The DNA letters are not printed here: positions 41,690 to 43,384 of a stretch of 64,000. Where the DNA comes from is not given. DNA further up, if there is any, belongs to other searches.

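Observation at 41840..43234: Full-size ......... intein inside a UDP-glucuronate decarboxylase (UXS/RmlB-like) gene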

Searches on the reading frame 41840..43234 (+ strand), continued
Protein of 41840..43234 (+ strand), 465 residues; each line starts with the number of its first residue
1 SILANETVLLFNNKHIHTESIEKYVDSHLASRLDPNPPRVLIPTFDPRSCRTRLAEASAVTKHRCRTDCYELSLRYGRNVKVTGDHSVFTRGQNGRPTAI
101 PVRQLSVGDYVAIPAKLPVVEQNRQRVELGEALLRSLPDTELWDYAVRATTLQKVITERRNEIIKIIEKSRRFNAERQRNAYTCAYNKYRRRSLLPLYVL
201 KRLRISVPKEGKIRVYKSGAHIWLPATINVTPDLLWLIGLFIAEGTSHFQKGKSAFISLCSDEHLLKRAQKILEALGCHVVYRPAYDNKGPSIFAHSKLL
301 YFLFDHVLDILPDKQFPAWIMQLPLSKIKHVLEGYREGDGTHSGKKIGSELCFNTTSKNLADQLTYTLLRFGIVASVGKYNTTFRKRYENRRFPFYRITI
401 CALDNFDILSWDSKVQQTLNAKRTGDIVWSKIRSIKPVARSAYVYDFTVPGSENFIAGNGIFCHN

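Call 68: search_protein_families(library=pfam, proteins=[P0261, P0262, P0264, P0265, P0269, P0271, P0272, P0276, P0279, P0304], max_evalue=0.00001)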
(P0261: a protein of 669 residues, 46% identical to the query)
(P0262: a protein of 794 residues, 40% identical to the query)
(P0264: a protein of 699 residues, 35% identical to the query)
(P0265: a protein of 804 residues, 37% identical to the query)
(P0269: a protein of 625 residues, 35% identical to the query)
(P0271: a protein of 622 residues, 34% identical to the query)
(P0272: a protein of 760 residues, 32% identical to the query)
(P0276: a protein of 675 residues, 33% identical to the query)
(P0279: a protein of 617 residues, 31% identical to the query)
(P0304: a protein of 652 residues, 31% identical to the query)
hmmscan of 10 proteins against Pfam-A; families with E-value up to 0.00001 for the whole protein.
P0261 (669 aa): 5 families
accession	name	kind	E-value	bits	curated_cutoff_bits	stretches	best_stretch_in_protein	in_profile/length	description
PF01370.27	Epimerase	-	2.3e-31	109.5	20.9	1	4-176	1-172/240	NAD dependent epimerase/dehydratase family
PF16363.11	GDP_Man_Dehyd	-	7.5e-31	108.2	27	1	5-176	1-183/332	GDP-mannose 4,6 dehydratase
PF14890.11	Intein_splicing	-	1.6e-13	51.2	35.8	1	222-652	29-155/155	Intein splicing domain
PF14528.11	LAGLIDADG_3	-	1.7e-10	41.4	22.5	1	516-575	5-64/82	LAGLIDADG-like domain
PF01073.25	3Beta_HSD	-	3.7e-08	33.2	22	1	5-157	1-157/280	3-beta hydroxysteroid dehydrogenase/isomerase family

P0262 (794 aa): 6 families
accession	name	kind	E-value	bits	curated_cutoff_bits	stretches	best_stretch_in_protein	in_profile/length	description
PF01370.27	Epimerase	-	2.2e-42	145.5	20.9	2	5-176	2-173/240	NAD dependent epimerase/dehydratase family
PF16363.11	GDP_Man_Dehyd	-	2.6e-42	145.9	27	2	6-175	2-183/332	GDP-mannose 4,6 dehydratase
PF14890.11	Intein_splicing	-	5.3e-12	46.3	35.8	1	249-655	39-155/155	Intein splicing domain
PF01073.25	3Beta_HSD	-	5.9e-08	32.5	22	1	5-158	1-159/280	3-beta hydroxysteroid dehydrogenase/isomerase family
PF07993.18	NAD_binding_4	-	1e-06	28.5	20.1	0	65-172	87-204/258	Male sterility protein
PF14528.11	LAGLIDADG_3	-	4.3e-06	27.3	22.5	0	519-570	5-55/82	LAGLIDADG-like domain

P0264 (699 aa): 4 families
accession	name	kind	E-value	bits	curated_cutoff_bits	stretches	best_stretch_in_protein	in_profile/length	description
PF16363.11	GDP_Man_Dehyd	-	1.1e-35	124.1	27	2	1-71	109-182/332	GDP-mannose 4,6 dehydratase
PF01370.27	Epimerase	-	1.6e-27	96.9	20.9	2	1-92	98-190/240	NAD dependent epimerase/dehydratase family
PF14890.11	Intein_splicing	-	2.3e-23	83.2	35.8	1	91-536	11-155/155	Intein splicing domain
PF14528.11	LAGLIDADG_3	-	8.9e-12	45.5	22.5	1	398-467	4-66/82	LAGLIDADG-like domain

P0265 (804 aa): 5 families
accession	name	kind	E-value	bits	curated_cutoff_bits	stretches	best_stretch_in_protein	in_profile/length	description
PF01370.27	Epimerase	-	8.2e-25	88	20.9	1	27-200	1-171/240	NAD dependent epimerase/dehydratase family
PF14890.11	Intein_splicing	-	1.5e-19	70.7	35.8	1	251-659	32-155/155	Intein splicing domain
PF16363.11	GDP_Man_Dehyd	-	1.3e-11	45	27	1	28-200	1-182/332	GDP-mannose 4,6 dehydratase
PF01073.25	3Beta_HSD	-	5e-08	32.8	22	1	29-182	2-156/280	3-beta hydroxysteroid dehydrogenase/isomerase family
PF14528.11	LAGLIDADG_3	-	8.4e-08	32.8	22.5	0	429-478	6-55/82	LAGLIDADG-like domain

P0269 (625 aa): 2 families
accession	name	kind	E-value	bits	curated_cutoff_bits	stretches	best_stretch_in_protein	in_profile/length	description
PF14890.11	Intein_splicing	-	3e-22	79.5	35.8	1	67-515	3-155/155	Intein splicing domain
PF14528.11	LAGLIDADG_3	-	1.3e-09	38.6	22.5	1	374-434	5-64/82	LAGLIDADG-like domain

P0271 (622 aa): 2 families
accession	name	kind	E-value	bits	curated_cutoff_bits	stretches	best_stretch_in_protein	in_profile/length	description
PF14890.11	Intein_splicing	-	7.9e-21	74.9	35.8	1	117-566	3-155/155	Intein splicing domain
PF14528.11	LAGLIDADG_3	-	3.9e-11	43.5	22.5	0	424-474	4-55/82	LAGLIDADG-like domain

P0272 (760 aa): 8 families
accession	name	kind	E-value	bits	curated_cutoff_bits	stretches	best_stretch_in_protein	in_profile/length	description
PF16363.11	GDP_Man_Dehyd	-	1.6e-51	176.2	27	2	4-173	1-183/332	GDP-mannose 4,6 dehydratase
PF01370.27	Epimerase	-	1.4e-45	156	20.9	2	3-172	1-171/240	NAD dependent epimerase/dehydratase family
PF14890.11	Intein_splicing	-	8.7e-18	65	35.8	1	219-622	34-155/155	Intein splicing domain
PF07993.18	NAD_binding_4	-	1.4e-11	44.5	20.1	1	60-170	84-204/258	Male sterility protein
PF01073.25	3Beta_HSD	-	5.8e-11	42.4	22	1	4-155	1-158/280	3-beta hydroxysteroid dehydrogenase/isomerase family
PF02719.21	Polysacc_synt_2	-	3.9e-08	33.3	20.2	1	3-111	1-124/293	Polysaccharide biosynthesis protein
PF14528.11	LAGLIDADG_3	-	4.2e-08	33.8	22.5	1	487-550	4-64/82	LAGLIDADG-like domain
PF04321.23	RmlD_sub_bind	-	5.9e-07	29.3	27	1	1-173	1-154/287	RmlD substrate binding domain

P0276 (675 aa): 2 families
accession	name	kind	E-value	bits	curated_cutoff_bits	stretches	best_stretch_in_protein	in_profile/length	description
PF14890.11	Intein_splicing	-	1.6e-22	80.4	35.8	1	177-581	30-153/155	Intein splicing domain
PF14528.11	LAGLIDADG_3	-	1.1e-13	51.6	22.5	1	440-502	6-65/82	LAGLIDADG-like domain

P0279 (617 aa): 2 families
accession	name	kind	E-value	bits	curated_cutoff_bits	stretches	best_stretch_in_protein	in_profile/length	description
PF14890.11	Intein_splicing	-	4.4e-23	82.2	35.8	1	135-555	7-152/155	Intein splicing domain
PF14528.11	LAGLIDADG_3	-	1.1e-08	35.7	22.5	0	423-471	5-55/82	LAGLIDADG-like domain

P0304 (652 aa): 2 families
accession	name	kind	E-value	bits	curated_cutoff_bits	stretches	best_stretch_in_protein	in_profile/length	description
PF14890.11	Intein_splicing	-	8.7e-20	71.5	35.8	1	179-595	12-153/155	Intein splicing domain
PF14528.11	LAGLIDADG_3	-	7.3e-06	26.6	22.5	0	456-508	4-55/82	LAGLIDADG-like domain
